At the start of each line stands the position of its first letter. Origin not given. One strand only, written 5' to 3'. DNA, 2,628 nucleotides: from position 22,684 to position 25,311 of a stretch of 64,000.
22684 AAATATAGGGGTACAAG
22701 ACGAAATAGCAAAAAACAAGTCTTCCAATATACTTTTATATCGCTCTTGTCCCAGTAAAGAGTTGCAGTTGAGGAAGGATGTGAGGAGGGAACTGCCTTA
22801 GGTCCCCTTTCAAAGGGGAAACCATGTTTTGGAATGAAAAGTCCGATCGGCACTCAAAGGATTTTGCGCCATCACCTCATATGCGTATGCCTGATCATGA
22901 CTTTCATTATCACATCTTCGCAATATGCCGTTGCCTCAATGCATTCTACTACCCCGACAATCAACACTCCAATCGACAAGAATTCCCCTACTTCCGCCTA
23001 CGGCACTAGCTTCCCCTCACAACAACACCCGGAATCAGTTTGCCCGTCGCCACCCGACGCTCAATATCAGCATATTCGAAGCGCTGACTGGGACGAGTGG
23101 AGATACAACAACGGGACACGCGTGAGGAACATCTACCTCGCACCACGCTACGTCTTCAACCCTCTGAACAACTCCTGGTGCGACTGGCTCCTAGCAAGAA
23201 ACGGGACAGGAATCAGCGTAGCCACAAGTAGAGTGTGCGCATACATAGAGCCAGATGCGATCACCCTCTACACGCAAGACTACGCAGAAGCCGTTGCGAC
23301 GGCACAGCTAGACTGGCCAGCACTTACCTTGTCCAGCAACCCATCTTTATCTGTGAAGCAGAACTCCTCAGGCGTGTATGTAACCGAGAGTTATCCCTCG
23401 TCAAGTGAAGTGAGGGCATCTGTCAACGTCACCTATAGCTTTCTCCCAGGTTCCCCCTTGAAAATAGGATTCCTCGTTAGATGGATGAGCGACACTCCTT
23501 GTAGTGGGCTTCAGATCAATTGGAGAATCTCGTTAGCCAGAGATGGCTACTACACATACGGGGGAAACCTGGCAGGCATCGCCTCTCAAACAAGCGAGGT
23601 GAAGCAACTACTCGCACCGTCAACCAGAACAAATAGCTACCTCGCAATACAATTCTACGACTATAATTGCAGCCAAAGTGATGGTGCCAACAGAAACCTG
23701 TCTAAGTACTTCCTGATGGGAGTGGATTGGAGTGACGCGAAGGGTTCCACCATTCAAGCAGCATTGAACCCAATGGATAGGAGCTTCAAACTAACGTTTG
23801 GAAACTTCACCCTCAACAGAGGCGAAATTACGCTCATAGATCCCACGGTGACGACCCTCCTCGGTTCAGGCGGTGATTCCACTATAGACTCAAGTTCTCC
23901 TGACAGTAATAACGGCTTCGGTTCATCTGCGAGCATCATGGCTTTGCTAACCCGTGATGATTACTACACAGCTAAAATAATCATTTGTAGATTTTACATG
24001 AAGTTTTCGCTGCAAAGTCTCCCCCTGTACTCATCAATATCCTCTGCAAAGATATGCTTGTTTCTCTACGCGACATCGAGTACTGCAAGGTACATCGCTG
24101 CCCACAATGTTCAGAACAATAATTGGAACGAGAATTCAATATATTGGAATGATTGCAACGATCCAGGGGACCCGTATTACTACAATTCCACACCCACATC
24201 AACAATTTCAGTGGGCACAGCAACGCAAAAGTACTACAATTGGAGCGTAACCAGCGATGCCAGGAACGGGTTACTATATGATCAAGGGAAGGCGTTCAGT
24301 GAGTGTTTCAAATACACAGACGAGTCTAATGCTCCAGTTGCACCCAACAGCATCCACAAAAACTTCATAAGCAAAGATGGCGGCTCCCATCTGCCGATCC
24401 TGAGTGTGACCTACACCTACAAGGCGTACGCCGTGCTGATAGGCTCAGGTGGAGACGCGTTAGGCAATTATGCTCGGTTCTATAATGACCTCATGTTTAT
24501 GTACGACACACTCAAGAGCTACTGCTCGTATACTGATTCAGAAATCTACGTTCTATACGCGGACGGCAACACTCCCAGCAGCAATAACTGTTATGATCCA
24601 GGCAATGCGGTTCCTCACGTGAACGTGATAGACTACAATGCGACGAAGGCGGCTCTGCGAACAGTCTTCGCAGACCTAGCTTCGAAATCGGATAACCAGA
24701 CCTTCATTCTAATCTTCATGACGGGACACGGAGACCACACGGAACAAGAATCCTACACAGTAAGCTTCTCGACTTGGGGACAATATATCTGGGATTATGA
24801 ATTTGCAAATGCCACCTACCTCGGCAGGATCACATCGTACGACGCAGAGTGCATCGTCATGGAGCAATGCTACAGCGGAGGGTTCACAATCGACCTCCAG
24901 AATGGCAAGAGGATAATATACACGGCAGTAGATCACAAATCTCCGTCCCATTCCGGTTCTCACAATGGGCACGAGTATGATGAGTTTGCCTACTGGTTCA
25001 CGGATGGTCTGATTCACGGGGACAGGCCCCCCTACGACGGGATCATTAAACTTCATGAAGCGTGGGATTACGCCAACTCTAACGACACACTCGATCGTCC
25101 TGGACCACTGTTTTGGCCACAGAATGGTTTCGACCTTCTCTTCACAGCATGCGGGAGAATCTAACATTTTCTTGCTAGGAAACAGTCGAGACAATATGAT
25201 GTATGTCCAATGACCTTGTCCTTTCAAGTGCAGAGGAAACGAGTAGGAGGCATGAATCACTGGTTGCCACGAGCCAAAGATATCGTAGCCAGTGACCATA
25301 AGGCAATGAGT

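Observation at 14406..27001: Membrane protein family joining a repeatable HeH/LEM/SAP-like cytoplasmic module to an external beta-propeller: candidate chromosome-membrane tether or receptor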

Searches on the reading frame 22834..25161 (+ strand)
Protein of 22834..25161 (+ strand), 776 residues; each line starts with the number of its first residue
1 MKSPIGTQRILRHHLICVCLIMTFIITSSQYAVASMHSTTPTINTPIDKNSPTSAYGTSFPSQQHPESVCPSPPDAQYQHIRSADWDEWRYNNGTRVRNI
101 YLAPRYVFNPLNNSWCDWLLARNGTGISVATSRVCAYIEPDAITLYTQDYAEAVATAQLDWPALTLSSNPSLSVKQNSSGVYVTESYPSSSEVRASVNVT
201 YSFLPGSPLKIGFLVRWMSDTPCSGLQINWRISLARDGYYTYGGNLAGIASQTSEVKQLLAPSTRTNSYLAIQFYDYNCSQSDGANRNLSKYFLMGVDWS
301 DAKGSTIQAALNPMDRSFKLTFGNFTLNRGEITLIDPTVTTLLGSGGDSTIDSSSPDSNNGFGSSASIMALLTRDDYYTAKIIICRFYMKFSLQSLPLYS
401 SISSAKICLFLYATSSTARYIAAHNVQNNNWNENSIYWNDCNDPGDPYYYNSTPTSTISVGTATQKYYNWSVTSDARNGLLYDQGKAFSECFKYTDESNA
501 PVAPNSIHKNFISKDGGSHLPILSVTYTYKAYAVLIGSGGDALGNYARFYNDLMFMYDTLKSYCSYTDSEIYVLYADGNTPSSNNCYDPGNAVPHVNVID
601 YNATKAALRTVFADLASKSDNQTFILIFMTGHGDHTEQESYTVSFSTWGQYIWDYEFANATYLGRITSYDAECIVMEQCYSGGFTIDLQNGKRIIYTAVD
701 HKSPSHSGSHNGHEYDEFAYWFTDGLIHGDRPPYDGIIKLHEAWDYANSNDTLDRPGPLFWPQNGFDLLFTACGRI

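Call 86: search_protein_families(library=pfam, proteins=[window:22834-25161:+], max_evalue=0.001)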
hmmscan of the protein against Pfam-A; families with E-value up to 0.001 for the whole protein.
window:22834-25161:+ (776 aa): 1 family
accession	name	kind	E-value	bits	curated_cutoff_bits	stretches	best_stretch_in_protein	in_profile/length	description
PF24517.2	CBM96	-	3e-12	47.1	26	1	347-481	9-128/164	Carbohydrate-binding module family 96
